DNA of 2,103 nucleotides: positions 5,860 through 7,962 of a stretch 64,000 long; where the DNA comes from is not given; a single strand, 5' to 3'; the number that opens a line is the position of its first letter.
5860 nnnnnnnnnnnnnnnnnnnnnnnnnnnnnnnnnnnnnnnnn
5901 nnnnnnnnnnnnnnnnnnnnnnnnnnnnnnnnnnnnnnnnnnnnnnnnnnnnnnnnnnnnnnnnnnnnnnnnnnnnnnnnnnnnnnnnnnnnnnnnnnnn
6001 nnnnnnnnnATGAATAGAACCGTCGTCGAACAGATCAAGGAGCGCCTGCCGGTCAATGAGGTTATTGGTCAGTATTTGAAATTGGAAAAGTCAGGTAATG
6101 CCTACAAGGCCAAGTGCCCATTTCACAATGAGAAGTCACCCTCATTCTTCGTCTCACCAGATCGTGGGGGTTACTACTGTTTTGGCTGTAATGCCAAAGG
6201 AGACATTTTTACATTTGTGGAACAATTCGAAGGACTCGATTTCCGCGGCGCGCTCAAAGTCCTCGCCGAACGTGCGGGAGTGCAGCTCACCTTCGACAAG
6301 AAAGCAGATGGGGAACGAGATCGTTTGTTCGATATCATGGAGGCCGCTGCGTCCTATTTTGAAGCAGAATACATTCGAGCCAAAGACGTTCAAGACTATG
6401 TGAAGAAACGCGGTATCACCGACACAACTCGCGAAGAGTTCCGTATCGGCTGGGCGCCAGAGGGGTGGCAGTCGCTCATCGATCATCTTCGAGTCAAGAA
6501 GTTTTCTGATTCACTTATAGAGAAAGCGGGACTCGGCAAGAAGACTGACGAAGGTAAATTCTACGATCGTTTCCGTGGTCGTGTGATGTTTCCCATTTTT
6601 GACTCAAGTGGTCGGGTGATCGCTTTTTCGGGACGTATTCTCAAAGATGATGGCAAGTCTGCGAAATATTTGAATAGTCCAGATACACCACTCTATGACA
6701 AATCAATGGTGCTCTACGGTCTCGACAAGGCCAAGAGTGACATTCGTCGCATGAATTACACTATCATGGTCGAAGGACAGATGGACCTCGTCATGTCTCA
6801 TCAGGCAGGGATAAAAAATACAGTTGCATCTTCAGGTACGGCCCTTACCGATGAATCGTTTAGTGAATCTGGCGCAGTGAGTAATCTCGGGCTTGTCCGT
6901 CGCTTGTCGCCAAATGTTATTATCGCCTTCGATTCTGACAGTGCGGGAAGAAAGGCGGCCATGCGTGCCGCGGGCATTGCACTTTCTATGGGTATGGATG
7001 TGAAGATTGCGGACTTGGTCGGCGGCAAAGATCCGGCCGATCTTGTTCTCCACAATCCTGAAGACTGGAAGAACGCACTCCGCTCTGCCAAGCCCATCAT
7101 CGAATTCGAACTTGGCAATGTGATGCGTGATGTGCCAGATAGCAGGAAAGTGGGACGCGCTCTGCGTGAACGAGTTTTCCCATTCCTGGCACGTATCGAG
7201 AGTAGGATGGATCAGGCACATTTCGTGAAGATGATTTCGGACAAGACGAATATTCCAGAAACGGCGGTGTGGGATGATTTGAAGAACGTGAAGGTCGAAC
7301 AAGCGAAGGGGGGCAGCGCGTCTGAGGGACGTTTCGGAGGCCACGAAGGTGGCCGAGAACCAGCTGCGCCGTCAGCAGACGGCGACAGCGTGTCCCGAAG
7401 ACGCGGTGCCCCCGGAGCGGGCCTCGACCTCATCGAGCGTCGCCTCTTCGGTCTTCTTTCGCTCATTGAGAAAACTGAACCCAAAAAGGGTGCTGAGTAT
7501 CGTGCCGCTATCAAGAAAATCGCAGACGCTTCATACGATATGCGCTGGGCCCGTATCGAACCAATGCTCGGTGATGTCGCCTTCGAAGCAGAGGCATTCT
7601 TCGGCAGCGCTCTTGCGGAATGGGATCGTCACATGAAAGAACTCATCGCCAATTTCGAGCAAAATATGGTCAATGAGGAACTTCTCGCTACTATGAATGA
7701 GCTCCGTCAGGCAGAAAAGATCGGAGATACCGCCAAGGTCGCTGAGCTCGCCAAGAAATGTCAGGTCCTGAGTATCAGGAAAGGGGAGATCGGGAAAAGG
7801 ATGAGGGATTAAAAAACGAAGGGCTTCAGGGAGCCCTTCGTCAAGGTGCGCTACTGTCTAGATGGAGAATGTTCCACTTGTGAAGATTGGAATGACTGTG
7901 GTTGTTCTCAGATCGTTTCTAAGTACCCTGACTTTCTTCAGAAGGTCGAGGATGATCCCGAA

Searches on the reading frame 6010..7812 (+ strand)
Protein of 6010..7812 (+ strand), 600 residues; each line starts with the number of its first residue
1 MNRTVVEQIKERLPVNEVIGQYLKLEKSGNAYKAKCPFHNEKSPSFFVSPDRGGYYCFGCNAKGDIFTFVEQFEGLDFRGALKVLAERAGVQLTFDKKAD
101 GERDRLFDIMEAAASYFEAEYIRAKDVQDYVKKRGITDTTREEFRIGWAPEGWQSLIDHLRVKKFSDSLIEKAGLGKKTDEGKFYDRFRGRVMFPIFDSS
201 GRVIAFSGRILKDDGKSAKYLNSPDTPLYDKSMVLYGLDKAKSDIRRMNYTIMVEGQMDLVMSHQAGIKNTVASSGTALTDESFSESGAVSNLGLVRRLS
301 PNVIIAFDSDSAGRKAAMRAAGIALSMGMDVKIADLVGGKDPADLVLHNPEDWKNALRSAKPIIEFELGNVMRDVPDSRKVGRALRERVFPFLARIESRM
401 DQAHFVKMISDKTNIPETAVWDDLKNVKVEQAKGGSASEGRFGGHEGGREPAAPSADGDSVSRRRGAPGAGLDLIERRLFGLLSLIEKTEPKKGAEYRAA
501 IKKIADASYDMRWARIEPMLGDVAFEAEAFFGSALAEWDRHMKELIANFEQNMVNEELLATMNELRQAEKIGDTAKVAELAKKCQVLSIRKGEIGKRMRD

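Call 49: search_protein_families(library=pfam, proteins=[window:6010-7812:+], max_evalue=0.00001)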
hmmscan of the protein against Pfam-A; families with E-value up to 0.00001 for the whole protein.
window:6010-7812:+ (600 aa): 5 families
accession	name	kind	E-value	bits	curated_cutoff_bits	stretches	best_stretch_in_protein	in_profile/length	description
PF08275.17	DNAG_N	-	3.6e-41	140.7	26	1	124-242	11-128/128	DNA primase catalytic core, N-terminal domain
PF01807.25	Zn_ribbon_DnaG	-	4.3e-32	110.3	24.9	1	3-97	3-97/98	CHC2 zinc finger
PF13155.12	Toprim_2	-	1.9e-15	57.4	22.1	1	252-345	1-87/88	Toprim-like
PF13662.12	Toprim_4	-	1.7e-14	54.2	25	1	252-333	4-83/85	Toprim domain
PF01751.28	Toprim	-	4.7e-08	33.5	23.1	1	252-334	3-94/96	Toprim domain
